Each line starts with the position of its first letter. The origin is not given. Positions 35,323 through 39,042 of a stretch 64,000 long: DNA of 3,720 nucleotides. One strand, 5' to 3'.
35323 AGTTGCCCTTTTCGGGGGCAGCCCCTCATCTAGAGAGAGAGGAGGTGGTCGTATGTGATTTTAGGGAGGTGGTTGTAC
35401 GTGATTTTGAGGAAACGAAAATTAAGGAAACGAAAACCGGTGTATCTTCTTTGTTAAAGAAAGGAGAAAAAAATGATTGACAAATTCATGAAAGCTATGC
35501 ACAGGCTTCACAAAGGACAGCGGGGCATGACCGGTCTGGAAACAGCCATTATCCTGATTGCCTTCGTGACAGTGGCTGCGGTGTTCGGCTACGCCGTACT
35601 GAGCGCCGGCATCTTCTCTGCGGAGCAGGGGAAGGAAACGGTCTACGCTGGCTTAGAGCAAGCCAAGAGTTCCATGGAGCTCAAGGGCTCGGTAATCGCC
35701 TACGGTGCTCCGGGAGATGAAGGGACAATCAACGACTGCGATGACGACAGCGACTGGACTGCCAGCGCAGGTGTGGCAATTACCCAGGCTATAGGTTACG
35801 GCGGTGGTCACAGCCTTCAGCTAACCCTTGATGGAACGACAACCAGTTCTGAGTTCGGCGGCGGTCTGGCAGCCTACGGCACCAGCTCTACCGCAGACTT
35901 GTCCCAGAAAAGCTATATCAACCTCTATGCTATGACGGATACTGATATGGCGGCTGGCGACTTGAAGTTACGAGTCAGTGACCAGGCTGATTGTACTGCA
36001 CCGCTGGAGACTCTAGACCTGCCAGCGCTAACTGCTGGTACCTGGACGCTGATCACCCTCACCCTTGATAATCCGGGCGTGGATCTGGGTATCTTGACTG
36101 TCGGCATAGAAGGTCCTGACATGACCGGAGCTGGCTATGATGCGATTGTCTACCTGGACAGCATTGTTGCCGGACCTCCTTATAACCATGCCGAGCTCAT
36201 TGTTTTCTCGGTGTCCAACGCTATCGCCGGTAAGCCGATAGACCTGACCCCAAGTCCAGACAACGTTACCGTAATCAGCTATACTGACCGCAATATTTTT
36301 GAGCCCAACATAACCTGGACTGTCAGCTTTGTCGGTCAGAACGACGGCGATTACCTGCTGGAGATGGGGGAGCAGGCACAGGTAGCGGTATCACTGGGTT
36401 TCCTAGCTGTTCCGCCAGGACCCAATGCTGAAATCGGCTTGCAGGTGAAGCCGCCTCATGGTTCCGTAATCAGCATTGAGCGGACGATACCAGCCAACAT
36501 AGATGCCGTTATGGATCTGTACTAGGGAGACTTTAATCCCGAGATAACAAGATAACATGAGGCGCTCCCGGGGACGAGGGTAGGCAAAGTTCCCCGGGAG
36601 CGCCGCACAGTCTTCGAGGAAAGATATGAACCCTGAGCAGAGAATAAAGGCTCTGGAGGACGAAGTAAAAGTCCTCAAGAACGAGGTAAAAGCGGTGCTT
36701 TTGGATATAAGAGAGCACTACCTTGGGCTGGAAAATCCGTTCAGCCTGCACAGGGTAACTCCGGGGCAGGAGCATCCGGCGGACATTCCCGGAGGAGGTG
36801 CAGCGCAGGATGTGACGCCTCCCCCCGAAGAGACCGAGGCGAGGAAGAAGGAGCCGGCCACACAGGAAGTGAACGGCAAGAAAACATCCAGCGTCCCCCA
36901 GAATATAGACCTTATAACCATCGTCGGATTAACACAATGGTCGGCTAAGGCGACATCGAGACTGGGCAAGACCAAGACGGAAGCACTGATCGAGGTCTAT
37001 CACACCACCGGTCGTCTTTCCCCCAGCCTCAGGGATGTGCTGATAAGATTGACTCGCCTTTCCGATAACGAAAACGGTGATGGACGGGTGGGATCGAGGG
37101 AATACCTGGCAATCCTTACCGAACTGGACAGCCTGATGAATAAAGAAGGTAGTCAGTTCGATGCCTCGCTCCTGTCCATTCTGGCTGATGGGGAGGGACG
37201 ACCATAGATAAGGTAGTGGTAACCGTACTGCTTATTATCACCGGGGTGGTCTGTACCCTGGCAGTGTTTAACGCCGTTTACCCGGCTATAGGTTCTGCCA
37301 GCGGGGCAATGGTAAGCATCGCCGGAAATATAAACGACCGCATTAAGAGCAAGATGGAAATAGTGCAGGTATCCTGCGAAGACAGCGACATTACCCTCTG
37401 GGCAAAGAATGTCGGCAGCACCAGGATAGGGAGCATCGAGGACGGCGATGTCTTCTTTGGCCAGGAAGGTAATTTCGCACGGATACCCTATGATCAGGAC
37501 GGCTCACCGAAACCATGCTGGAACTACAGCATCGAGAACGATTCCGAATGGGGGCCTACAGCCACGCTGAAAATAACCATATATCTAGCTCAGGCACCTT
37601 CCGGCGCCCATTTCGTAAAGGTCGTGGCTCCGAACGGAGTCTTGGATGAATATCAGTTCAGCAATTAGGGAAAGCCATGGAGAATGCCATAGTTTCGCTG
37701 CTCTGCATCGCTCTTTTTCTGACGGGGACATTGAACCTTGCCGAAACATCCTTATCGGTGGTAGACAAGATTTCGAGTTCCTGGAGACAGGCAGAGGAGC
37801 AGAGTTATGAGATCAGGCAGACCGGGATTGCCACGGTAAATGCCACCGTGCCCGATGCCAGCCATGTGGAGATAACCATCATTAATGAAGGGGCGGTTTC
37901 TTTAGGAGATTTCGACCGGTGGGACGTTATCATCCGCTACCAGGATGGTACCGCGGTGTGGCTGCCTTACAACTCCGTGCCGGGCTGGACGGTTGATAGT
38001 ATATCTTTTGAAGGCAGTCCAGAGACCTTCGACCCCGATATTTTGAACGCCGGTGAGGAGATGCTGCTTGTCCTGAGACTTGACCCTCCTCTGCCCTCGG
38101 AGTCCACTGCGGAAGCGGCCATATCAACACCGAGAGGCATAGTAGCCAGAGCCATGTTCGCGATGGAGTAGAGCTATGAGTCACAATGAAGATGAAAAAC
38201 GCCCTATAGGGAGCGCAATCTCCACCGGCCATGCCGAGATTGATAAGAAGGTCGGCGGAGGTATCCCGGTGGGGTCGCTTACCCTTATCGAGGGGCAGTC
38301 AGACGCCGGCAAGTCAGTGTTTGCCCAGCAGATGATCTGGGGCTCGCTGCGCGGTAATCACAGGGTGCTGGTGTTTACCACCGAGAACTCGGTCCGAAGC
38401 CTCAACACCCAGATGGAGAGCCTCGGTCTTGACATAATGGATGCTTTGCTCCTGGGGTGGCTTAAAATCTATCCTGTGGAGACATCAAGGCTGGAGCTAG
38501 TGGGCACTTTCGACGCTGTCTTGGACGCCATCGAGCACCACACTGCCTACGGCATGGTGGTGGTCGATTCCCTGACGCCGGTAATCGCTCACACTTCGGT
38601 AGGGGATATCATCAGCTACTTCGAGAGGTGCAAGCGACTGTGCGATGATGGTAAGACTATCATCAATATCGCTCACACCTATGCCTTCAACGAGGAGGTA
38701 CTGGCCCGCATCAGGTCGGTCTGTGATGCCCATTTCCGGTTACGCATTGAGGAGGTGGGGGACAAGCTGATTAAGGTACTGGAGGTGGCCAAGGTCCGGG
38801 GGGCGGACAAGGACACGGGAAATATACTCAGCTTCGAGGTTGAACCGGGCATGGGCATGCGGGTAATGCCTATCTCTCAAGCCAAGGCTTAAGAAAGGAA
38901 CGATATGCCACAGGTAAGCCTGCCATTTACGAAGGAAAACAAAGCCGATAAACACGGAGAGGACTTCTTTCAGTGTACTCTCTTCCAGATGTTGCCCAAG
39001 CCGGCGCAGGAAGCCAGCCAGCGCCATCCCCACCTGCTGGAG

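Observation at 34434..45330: Archaellum segment is bracketed by tRNA-Lys 3'-end fragments and by a duplicated terminator module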

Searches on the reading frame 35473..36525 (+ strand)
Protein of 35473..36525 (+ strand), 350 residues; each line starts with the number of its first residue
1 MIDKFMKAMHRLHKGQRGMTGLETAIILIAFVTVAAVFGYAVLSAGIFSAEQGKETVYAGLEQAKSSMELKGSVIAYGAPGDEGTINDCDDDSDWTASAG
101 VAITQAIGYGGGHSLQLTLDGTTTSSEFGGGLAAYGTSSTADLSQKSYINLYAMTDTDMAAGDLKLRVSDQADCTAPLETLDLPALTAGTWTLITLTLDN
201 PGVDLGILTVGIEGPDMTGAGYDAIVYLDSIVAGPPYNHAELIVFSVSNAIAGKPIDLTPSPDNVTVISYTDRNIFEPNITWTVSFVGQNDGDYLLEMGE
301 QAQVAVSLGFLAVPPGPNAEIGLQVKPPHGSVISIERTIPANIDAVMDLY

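Call 7: search_protein_families(library=pfam, proteins=[window:35473-36525:+], max_evalue=0.01)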
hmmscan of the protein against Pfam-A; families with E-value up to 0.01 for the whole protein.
window:35473-36525:+ (350 aa): 1 family
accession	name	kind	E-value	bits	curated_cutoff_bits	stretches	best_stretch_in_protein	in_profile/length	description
PF01917.21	Arch_flagellin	-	7.4e-19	69.1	29.5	2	18-87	1-67/162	Archaebacterial flagellin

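Call 68: search_protein_families(library=ncbifam, proteins=[window:35473-36525:+], max_evalue=0.01)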
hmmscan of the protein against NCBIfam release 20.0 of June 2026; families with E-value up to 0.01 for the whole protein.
window:35473-36525:+ (350 aa): 0 families

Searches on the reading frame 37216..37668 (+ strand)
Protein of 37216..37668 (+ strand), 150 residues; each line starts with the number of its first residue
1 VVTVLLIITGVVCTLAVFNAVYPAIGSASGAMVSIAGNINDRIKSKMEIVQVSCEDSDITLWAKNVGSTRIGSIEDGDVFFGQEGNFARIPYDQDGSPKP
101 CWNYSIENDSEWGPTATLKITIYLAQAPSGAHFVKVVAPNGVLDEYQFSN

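Call 7: search_protein_families(library=pfam, proteins=[window:37216-37668:+], max_evalue=0.01)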
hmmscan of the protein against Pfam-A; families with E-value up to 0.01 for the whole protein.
window:37216-37668:+ (150 aa): 1 family
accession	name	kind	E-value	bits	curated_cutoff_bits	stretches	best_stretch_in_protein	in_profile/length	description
PF01917.21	Arch_flagellin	-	2.9e-05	24.9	29.5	1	28-148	32-162/162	Archaebacterial flagellin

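Call 68: search_protein_families(library=ncbifam, proteins=[window:37216-37668:+], max_evalue=0.01)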
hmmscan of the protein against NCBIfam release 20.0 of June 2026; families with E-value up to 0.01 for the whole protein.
window:37216-37668:+ (150 aa): 2 families
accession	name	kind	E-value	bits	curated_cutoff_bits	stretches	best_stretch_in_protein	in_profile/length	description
NF052591.1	ArlG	equivalog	1.6e-06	28.2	110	1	3-146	8-146/148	archaellum stator protein ArlG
NF052590.1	ArlF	equivalog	0.00019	21.6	110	1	2-142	8-137/137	archaellum stator protein ArlF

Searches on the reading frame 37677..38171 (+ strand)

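Call 7: search_protein_families(library=pfam, proteins=[window:37677-38171:+], max_evalue=0.01)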
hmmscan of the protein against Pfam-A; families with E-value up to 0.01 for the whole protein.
window:37677-38171:+ (164 aa): 1 family
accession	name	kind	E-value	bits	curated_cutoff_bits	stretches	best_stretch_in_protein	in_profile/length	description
PF22201.2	FlaF_Ig-like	-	0.0089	16.9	28.4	0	60-89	13-42/112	Conserved flagellar protein F, immunoglobulin-like domain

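Call 68: search_protein_families(library=ncbifam, proteins=[window:37677-38171:+], max_evalue=0.01)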
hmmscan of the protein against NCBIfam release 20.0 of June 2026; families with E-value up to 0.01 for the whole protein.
window:37677-38171:+ (164 aa): 1 family
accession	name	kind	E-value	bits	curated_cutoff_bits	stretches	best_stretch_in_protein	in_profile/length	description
NF052590.1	ArlF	equivalog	7.3e-05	23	110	1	6-86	9-88/137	archaellum stator protein ArlF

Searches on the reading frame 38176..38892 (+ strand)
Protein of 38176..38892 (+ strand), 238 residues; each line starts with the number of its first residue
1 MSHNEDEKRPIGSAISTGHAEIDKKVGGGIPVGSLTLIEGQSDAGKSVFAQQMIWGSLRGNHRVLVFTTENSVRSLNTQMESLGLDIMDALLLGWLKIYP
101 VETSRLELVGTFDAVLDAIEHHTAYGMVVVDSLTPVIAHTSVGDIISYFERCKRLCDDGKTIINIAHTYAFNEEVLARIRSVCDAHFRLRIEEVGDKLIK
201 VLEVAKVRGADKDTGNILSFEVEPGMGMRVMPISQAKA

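Call 7: search_protein_families(library=pfam, proteins=[window:38176-38892:+], max_evalue=0.01)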
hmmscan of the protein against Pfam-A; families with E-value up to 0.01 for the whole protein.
window:38176-38892:+ (238 aa): 8 families
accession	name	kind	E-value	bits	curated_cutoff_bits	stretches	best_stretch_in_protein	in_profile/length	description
PF06745.19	ATPase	-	7.2e-21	75.1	26.6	1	16-233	2-229/231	KaiC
PF13481.12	AAA_25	-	1.6e-07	31.6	27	1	23-139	23-158/195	AAA domain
PF05625.17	PAXNEB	-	0.00012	21.7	28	1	15-43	19-47/366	PAXNEB protein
PF03796.21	DnaB_C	-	0.0019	18.1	27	1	15-81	2-68/255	DnaB-like helicase C terminal domain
PF14417.12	MEDS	-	0.0041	17.4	29.8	1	57-180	24-157/161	MEDS: MEthanogen/methylotroph, DcmR Sensory domain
PF13479.12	AAA_24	-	0.0056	17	27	0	37-135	6-75/195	AAA domain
PF08423.17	Rad51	-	0.0073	16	22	0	14-53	7-46/244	Rad51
PF00154.27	RecA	-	0.0088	16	27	0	13-93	31-109/262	recA bacterial DNA recombination protein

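Call 16: find_encoding_contigs(protein=window:38176-38892:+, flank=10000, max_places=10)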
Protein window:38176-38892:+ (238 aa): 2 contigs read that carry it; 2 places shown.
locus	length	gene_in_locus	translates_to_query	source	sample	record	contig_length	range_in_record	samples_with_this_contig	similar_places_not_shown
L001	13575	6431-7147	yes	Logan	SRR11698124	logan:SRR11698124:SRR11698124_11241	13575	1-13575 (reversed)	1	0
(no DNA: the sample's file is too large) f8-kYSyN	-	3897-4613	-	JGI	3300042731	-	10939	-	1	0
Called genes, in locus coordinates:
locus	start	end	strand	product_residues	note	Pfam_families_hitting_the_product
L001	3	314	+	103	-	?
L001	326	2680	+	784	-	PF00941:FAD_binding_5, PF14691:Fer4_20, PF01266:DAO (weak), PF07992:Pyr_redox_2, PF13450:NAD_binding_8, PF13738:Pyr_redox_3, PF00941:FAD_binding_5, PF03450:CO_deh_flav_C, +4 more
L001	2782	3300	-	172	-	PF01047:MarR, PF12802:MarR_2 (weak)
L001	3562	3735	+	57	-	-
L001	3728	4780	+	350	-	PF01917:Flagellin_arch-type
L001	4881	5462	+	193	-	-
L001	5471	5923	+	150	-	-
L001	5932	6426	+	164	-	-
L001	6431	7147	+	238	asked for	PF06745:ATPase, PF13481:AAA_25, PF23442:DUF7125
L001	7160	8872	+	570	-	PF00437:T2SSE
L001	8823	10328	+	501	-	-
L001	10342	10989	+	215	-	-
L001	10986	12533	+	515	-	PF01833:TIG (faint), PF25788:Ig_Rha78A_N (faint)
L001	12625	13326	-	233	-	-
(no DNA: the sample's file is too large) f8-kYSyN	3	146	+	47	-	?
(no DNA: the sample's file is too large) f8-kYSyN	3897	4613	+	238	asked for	PF06745:ATPase, PF13481:AAA_25, PF23442:DUF7125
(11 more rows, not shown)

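Call 68: search_protein_families(library=ncbifam, proteins=[window:38176-38892:+], max_evalue=0.01)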
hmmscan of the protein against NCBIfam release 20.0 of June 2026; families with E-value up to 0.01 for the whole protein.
window:38176-38892:+ (238 aa): 16 families
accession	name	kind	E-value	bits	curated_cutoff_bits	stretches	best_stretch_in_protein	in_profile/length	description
NF004723.0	PRK06067.1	subfamily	2.1e-79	266.5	194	1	7-238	8-243/243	flagellar accessory protein FlaH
NF052589.1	ArlH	equivalog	2.1e-56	191.2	215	1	18-236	5-229/229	archaellum protein ArlH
NF006320.0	PRK08533.1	equivalog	2.5e-29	102.5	215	1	19-230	10-224/230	flagellar accessory protein FlaH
NF006799.0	PRK09302.1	equivalog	5.1e-20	71.5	408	1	13-214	253-457/515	circadian clock protein KaiC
TIGR03881.1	KaiC_arch_4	hypoth_equivalog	2.3e-13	50.3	247.8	1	15-229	3-227/231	KaiC domain-containing protein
TIGR00416.1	sms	equivalog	1.2e-08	34.1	403.05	1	15-133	76-179/454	DNA repair protein RadA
TIGR03877.1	thermo_KaiC_1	hypoth_equivalog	1.6e-08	34.4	307.25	1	15-88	4-77/238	KaiC domain-containing protein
TIGR03880.1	KaiC_arch_3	hypoth_equivalog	1e-07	31.7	249.45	1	22-90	5-73/224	KaiC domain-containing protein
TIGR02655.1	circ_KaiC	equivalog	7.4e-07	28.2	546.25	1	15-122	245-352/484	circadian clock protein KaiC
TIGR03878.1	thermo_KaiC_2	hypoth_equivalog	2e-05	24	232.2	1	20-135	23-142/259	KaiC domain-containing protein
NF003301.0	PRK04301.1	equivalog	4.1e-05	22.9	259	1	13-198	81-270/316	DNA repair and recombination protein RadA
TIGR02236.1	recomb_radA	equivalog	7.7e-05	22.2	361.15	1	13-198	76-266/311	DNA repair and recombination protein RadA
NF006861.0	PRK09361.1-1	equivalog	0.00097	18.7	278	1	13-85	3-76/235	DNA repair and recombination protein RadB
TIGR02239.1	recomb_RAD51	equivalog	0.0013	17.9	478.05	1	14-89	77-160/316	DNA repair protein RAD51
TIGR02238.1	recomb_DMC1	equivalog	0.0036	16.5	447.7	1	6-87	69-158/314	meiotic recombinase Dmc1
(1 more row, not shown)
